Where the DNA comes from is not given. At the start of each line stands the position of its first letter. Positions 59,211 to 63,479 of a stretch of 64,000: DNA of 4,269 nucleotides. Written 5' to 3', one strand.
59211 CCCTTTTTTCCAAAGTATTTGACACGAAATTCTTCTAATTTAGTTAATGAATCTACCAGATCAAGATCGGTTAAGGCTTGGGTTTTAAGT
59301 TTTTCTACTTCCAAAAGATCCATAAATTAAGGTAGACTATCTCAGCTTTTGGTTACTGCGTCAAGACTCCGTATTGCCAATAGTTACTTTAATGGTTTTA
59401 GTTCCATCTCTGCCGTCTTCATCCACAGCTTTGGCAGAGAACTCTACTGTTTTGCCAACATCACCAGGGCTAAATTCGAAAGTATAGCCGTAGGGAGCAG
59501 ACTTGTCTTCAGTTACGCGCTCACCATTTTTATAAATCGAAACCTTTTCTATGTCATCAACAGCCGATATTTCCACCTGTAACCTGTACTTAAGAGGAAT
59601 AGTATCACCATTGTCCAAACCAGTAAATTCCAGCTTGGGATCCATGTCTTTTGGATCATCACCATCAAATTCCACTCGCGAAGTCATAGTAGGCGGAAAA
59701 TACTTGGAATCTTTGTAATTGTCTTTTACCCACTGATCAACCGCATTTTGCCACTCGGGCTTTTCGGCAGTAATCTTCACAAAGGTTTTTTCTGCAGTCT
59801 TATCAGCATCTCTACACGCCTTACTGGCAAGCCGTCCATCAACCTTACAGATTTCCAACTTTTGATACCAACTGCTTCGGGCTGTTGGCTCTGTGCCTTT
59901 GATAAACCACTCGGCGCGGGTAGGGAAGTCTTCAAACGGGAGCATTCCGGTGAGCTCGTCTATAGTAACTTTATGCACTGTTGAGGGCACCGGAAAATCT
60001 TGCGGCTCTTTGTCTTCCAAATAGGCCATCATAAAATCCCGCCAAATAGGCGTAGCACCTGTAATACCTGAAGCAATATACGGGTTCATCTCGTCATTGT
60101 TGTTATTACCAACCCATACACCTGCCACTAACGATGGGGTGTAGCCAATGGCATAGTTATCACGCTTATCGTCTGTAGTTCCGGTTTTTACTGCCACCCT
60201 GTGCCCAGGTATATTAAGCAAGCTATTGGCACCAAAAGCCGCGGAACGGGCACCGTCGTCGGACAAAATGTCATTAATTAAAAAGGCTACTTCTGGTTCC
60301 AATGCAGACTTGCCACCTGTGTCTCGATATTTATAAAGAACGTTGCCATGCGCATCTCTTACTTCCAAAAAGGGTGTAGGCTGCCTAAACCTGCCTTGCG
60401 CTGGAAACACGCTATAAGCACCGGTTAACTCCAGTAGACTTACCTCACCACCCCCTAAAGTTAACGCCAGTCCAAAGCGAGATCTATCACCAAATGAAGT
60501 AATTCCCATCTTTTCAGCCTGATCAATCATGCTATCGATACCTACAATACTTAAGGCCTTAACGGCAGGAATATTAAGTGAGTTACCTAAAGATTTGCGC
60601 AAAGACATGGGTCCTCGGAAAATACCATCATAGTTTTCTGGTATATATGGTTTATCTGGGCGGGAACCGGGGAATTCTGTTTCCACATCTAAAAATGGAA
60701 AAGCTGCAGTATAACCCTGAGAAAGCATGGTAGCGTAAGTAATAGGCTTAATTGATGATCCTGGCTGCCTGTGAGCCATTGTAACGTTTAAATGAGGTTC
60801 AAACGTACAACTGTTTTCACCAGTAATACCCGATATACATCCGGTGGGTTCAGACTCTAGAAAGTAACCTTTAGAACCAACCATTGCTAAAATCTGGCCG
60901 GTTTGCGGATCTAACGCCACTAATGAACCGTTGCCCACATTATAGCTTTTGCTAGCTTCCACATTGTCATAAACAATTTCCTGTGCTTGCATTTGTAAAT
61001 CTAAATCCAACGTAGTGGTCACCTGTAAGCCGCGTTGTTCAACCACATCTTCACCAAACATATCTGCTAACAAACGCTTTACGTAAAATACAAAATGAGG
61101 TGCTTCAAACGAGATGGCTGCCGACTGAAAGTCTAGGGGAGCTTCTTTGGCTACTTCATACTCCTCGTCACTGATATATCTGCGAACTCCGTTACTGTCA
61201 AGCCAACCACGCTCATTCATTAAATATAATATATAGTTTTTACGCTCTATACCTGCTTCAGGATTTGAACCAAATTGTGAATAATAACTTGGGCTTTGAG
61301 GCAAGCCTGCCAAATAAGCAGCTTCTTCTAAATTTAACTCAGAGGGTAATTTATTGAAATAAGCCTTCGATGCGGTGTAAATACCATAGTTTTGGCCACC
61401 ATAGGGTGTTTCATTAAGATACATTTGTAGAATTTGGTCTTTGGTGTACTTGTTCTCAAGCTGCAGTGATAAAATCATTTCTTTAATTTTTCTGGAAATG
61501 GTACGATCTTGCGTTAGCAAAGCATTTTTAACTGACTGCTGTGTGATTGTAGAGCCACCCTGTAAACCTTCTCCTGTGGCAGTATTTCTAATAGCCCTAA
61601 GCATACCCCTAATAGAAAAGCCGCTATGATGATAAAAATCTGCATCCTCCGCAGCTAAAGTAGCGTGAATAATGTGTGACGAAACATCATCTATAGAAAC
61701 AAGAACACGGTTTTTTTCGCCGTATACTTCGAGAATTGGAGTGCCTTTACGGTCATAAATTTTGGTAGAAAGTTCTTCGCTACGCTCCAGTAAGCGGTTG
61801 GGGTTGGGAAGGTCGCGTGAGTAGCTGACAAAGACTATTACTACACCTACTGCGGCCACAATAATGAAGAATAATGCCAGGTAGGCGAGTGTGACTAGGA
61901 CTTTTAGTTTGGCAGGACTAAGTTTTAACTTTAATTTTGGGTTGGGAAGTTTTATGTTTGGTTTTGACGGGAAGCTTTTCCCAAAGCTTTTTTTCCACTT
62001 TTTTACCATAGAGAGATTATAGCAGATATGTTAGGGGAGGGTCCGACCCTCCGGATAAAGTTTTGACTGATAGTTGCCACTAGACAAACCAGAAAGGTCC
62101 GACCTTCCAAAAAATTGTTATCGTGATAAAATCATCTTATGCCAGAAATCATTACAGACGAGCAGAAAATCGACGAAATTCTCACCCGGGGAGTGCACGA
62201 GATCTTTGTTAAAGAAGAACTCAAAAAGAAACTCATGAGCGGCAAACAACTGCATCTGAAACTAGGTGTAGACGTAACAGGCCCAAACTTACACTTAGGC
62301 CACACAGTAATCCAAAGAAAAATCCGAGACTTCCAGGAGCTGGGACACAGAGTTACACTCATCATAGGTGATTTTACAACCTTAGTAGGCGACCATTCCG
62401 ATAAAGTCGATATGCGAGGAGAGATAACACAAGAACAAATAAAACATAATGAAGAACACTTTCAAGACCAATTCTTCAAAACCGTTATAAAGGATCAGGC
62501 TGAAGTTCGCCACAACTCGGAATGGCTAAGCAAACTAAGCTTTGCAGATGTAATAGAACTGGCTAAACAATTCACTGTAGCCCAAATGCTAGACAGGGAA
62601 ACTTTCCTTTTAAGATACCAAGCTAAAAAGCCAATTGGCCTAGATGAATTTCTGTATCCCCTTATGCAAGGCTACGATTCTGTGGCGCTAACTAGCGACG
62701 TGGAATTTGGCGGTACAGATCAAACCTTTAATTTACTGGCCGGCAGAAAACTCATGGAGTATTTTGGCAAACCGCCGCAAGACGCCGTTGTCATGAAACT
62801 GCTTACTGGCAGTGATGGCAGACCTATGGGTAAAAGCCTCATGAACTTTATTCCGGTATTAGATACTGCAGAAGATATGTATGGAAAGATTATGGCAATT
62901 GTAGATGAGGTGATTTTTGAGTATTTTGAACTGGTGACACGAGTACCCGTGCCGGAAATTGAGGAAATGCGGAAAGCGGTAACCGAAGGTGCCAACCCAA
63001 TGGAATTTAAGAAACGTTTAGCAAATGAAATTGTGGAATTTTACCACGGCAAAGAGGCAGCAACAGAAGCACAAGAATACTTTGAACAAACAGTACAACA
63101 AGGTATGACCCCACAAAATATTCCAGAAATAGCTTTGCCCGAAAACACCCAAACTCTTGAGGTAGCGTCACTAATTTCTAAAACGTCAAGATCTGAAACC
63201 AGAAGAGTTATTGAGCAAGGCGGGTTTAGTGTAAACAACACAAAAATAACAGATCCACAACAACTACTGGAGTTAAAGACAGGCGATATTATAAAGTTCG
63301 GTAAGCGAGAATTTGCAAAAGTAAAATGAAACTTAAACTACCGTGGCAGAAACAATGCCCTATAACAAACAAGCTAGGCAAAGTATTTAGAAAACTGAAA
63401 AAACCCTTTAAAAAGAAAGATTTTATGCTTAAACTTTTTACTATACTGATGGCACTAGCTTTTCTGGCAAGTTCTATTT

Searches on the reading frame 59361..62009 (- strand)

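Call 13: search_protein_families(library=pfam, proteins=[window:59361-62009:-])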
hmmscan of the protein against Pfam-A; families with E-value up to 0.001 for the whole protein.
window:59361-62009:- (882 aa): 3 families
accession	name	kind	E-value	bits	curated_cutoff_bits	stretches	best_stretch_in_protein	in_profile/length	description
PF00912.28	Transgly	-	1.2e-59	201.2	27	1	90-264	3-177/178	Transglycosylase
PF00905.27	Transpeptidase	-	8.3e-16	58.5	22.1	1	361-658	1-296/299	Penicillin binding protein transpeptidase domain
PF17957.7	Big_7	-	8.9e-07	29.9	24.1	1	791-875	1-70/70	Bacterial Ig domain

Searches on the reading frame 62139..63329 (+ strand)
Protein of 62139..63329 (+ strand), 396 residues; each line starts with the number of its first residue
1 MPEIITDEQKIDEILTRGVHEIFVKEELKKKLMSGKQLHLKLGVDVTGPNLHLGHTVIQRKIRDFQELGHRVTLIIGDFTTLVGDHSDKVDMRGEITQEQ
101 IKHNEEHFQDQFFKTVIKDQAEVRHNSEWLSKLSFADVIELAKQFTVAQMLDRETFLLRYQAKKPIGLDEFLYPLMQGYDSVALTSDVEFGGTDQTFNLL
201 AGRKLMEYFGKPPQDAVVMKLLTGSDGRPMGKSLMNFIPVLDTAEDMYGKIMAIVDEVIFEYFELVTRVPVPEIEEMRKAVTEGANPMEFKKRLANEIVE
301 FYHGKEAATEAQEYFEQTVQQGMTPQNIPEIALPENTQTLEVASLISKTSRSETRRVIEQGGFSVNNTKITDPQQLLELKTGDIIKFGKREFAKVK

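Call 13: search_protein_families(library=pfam, proteins=[window:62139-63329:+])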
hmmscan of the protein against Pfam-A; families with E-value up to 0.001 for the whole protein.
window:62139-63329:+ (396 aa): 2 families
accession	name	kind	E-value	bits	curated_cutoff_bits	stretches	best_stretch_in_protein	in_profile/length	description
PF00579.31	tRNA-synt_1b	-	1.3e-61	208.9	21.1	1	35-318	3-290/292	tRNA synthetases class I (W and Y)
PF01479.30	S4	-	5.4e-05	23.3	22.8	1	350-383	15-46/48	S4 domain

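Call 45: find_encoding_contigs(protein=window:62139-63329:+, flank=10000, max_places=3)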
Protein window:62139-63329:+ (396 aa): 2 contigs read that carry it; 1 place shown.
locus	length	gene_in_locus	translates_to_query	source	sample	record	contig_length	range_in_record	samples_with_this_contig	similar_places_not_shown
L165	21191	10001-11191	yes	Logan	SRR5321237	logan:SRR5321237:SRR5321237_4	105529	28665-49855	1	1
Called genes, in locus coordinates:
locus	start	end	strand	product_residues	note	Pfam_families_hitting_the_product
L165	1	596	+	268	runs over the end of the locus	-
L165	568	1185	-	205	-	PF01509:TruB_N, PF16198:TruB_C_2 (weak)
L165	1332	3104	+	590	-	PF07973:tRNA_SAD, PF00587:tRNA-synt_2b, PF03129:HGTP_anticodon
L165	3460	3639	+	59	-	PF00707:IF3_C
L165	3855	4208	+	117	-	PF00453:Ribosomal_L20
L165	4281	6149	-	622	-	PF03483:B3_4, PF03484:B5, PF17759:tRNA_synthFbeta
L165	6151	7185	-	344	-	PF02912:Phe_tRNA-synt_N, PF01409:tRNA-synt_2d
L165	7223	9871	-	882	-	PF00912:Transgly, PF00905:Transpeptidase, PF17957:Big_7 (weak)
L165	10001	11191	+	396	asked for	PF00579:tRNA-synt_1b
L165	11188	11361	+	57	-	-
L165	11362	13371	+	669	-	PF17191:RecG_wedge, PF01336:tRNA_anti-codon, PF00176:SNF2-rel_dom (weak), PF00270:DEAD, PF04851:ResIII, PF13604:AAA_30 (weak), PF00271:Helicase_C, PF22590:Cas3-like_C_2 (weak)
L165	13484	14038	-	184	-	PF03602:Cons_hypoth95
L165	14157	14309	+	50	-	PF01783:Ribosomal_L32p (faint)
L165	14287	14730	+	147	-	PF01029:NusB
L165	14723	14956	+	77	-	PF00550:PP-binding (weak)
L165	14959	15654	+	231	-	PF22935:RM44_endonuclase (faint), PF14622:Ribonucleas_3_3, PF00636:Ribonuclease_3, PF00035:dsrm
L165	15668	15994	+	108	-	PF00886:Ribosomal_S16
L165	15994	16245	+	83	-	PF13083:KH_KhpA-B, PF07650:KH_2 (weak), PF26594:KH_NusA_2nd (faint), PF00013:KH_1 (weak)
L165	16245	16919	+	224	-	PF01746:tRNA_m1G_MT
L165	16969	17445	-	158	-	PF07963:N_methyl (weak)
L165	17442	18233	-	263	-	PF04350:PilO, PF10741:T2SSM_b (faint)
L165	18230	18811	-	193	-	PF05137:PilN (weak)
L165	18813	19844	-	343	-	PF11104:PilM_2, PF14450:FtsA, PF25216:Volactin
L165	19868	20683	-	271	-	-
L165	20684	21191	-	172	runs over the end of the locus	PF07963:N_methyl (weak)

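Call 63: find_homologous_proteins(query=L165:19868-20683:-, max_evalue=1e-20)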
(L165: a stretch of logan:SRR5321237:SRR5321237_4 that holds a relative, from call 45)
Query L165:19868-20683:- (271 aa): 9 proteins with E <= 1e-20 among 3767 candidates.
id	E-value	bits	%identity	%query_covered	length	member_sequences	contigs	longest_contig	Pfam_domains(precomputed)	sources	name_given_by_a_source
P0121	3.4e-170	582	100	100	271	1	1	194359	-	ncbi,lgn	-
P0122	3.1e-76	274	46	98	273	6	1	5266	-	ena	-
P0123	1.3e-66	243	46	96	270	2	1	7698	-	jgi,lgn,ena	-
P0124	1.5e-66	242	45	97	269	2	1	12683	-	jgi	-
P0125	4.2e-66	241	44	98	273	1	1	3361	-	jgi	jgi:hypothetical protein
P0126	6.7e-59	217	44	96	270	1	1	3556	-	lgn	-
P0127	2.6e-57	212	44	93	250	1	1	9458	-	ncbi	-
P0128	7.4e-52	194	38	99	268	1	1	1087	-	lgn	-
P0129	1.5e-38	151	34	96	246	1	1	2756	-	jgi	jgi:hypothetical protein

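Call 64: find_encoding_contigs(protein=P0121, flank=10000, max_places=2)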
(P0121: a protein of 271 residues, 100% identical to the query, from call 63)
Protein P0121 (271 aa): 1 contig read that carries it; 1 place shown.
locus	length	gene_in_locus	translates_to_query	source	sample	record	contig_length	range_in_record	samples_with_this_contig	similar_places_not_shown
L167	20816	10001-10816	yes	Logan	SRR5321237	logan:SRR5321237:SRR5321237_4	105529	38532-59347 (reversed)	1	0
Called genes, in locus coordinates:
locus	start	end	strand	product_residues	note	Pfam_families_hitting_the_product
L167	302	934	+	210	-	PF01478:Peptidase_A24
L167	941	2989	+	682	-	-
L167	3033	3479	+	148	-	-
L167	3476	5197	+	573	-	-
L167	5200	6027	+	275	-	-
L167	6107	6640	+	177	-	PF07963:N_methyl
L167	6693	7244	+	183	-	PF07963:N_methyl (weak)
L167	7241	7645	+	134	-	PF07963:N_methyl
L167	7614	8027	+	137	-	PF07963:N_methyl (weak), PF08334:T2SSG (faint)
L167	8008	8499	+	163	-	PF08334:T2SSG (faint)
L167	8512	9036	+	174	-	PF07963:N_methyl (weak)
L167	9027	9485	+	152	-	-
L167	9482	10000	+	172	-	PF07963:N_methyl (weak)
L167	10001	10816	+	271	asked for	-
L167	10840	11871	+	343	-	PF11104:PilM_2, PF14450:FtsA, PF25216:Volactin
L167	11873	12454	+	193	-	PF05137:PilN (weak)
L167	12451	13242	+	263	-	PF04350:PilO, PF10741:T2SSM_b (faint)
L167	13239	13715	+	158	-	PF07963:N_methyl (weak)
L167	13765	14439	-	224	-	PF01746:tRNA_m1G_MT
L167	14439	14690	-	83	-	PF13083:KH_KhpA-B, PF07650:KH_2 (weak), PF26594:KH_NusA_2nd (faint), PF00013:KH_1 (weak)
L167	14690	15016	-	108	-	PF00886:Ribosomal_S16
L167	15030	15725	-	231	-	PF22935:RM44_endonuclase (faint), PF14622:Ribonucleas_3_3, PF00636:Ribonuclease_3, PF00035:dsrm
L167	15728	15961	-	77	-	PF00550:PP-binding (weak)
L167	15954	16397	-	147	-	PF01029:NusB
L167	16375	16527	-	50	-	PF01783:Ribosomal_L32p (faint)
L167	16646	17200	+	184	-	PF03602:Cons_hypoth95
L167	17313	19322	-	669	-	PF17191:RecG_wedge, PF01336:tRNA_anti-codon, PF00176:SNF2-rel_dom (weak), PF00270:DEAD, PF04851:ResIII, PF13604:AAA_30 (weak), PF00271:Helicase_C, PF22590:Cas3-like_C_2 (weak)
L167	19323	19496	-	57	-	-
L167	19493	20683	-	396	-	PF00579:tRNA-synt_1b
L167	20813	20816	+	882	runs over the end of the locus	PF00912:Transgly, PF00905:Transpeptidase, PF17957:Big_7 (weak)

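Call 92: find_homologous_proteins(query=L167:302-934:+, max_evalue=1e-30)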
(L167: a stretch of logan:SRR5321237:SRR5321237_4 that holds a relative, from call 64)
Query L167:302-934:+ (210 aa): 226 proteins with E <= 1e-30 among 1150 candidates; the best 120 are listed.
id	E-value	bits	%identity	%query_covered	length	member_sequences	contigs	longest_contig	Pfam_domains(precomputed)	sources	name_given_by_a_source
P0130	2.3e-126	438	100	100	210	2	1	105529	PF01478.24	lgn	-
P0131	8.0e-58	214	54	99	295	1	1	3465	PF01478.24,PF06750.19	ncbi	-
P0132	1.7e-56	209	51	98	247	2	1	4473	PF01478.24,PF06750.19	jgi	jgi:prepilin signal peptidase PulO-like enzyme (type II secretory pathway)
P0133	9.6e-56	207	52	99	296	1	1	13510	PF01478.24,PF06750.19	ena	-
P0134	1.3e-55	207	52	99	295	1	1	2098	PF01478.24,PF06750.19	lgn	-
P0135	1.7e-55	206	50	97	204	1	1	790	PF01478.24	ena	-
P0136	2.8e-55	205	51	97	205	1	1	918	PF01478.24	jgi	jgi:leader peptidase (prepilin peptidase)/N-methyltransferase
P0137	2.0e-54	203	56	86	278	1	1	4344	PF01478.24,PF06750.19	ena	-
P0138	2.0e-54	203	56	86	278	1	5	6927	PF01478.24,PF06750.19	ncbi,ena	-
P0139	2.3e-54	203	50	100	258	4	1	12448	PF01478.24,PF06750.19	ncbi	ncbi:hypothetical protein A3A69_02395, partial [candidate division WWE3 bacterium RIFCSPLOWO2_01_FUL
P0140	4.2e-54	202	51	100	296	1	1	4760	PF01478.24,PF06750.19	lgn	-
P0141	1.4e-53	200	57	80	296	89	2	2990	PF01478.24,PF06750.19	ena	-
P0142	3.3e-53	199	49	100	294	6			PF01478.24,PF06750.19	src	-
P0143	3.4e-53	199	55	90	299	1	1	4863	PF01478.24,PF06750.19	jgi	jgi:leader peptidase (prepilin peptidase) / N-methyltransferase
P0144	2.3e-52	196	53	91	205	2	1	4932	PF01478.24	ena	-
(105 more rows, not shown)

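Call 93: find_encoding_contigs(protein=P0130, flank=10000, max_places=2)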
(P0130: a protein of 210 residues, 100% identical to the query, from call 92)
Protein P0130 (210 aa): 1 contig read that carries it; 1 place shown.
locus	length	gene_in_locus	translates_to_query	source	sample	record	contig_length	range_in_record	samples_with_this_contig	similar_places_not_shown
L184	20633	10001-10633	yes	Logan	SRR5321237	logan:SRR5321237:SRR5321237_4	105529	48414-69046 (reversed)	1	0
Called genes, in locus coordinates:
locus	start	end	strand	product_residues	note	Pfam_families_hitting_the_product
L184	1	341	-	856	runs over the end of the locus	PF00521:DNA_topoisoIV, PF03989:DNA_gyraseA_C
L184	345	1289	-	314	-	PF01368:DHH, PF02833:DHHA2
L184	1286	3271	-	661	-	PF02518:HATPase_c, PF00204:DNA_gyraseB, PF01751:Toprim, PF00986:DNA_gyraseB_C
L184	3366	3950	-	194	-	PF01797:Y1_Tnp (weak)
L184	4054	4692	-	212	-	PF13177:DNA_pol3_delta2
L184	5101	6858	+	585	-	PF05157:MshEN, PF00437:T2SSE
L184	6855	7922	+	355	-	PF00437:T2SSE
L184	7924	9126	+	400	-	PF28597:T2SSF_N, PF00482:T2SSF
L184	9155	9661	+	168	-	PF07963:N_methyl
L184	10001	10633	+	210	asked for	PF01478:Peptidase_A24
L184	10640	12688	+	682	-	-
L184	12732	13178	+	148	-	-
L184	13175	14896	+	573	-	-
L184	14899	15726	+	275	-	-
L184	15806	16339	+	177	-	PF07963:N_methyl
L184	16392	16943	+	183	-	PF07963:N_methyl (weak)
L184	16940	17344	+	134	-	PF07963:N_methyl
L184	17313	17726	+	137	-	PF07963:N_methyl (weak), PF08334:T2SSG (faint)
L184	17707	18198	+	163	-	PF08334:T2SSG (faint)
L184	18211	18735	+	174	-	PF07963:N_methyl (weak)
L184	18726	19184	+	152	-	-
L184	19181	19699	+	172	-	PF07963:N_methyl (weak)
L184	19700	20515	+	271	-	-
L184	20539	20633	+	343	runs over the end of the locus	PF11104:PilM_2, PF14450:FtsA, PF25216:Volactin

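Call 95: search_protein_families(library=ncbifam, max_evalue=0.01, proteins=[L184:3366-3950:-])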
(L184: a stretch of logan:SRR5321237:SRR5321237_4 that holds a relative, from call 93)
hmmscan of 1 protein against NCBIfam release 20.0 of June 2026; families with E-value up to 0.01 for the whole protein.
L184:3366-3950:- (194 aa): 1 family
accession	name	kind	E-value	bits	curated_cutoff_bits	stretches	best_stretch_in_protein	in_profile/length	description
NF047646.1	REP_Tyr_transpos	equivalog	7.7e-09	35.6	80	1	62-155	45-146/146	REP-associated tyrosine transposase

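Call 96: search_protein_families(library=pfam, max_evalue=0.01, proteins=[L184:3366-3950:-])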
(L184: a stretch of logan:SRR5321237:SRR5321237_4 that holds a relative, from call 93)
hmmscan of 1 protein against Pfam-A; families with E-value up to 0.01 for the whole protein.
L184:3366-3950:- (194 aa): 1 family
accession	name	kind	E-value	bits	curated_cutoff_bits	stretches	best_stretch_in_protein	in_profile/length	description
PF01797.21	Y1_Tnp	-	2.2e-07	31.5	23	1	62-137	39-119/121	Transposase IS200 like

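Call 97: search_solved_structures(query=L184:3366-3950:-, max_evalue=1, show_alignments=2)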
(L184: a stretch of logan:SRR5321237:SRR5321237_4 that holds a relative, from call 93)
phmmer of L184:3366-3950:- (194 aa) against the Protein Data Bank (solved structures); distinct sequences matched with E-value up to 1: 2.
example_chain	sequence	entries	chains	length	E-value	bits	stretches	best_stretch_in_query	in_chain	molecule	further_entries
5fhk_A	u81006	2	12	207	0.8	12.9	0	109-169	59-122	LysR family transcriptional regulator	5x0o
5x0n_A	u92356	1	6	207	0.81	12.8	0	109-168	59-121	LysR family transcriptional regulator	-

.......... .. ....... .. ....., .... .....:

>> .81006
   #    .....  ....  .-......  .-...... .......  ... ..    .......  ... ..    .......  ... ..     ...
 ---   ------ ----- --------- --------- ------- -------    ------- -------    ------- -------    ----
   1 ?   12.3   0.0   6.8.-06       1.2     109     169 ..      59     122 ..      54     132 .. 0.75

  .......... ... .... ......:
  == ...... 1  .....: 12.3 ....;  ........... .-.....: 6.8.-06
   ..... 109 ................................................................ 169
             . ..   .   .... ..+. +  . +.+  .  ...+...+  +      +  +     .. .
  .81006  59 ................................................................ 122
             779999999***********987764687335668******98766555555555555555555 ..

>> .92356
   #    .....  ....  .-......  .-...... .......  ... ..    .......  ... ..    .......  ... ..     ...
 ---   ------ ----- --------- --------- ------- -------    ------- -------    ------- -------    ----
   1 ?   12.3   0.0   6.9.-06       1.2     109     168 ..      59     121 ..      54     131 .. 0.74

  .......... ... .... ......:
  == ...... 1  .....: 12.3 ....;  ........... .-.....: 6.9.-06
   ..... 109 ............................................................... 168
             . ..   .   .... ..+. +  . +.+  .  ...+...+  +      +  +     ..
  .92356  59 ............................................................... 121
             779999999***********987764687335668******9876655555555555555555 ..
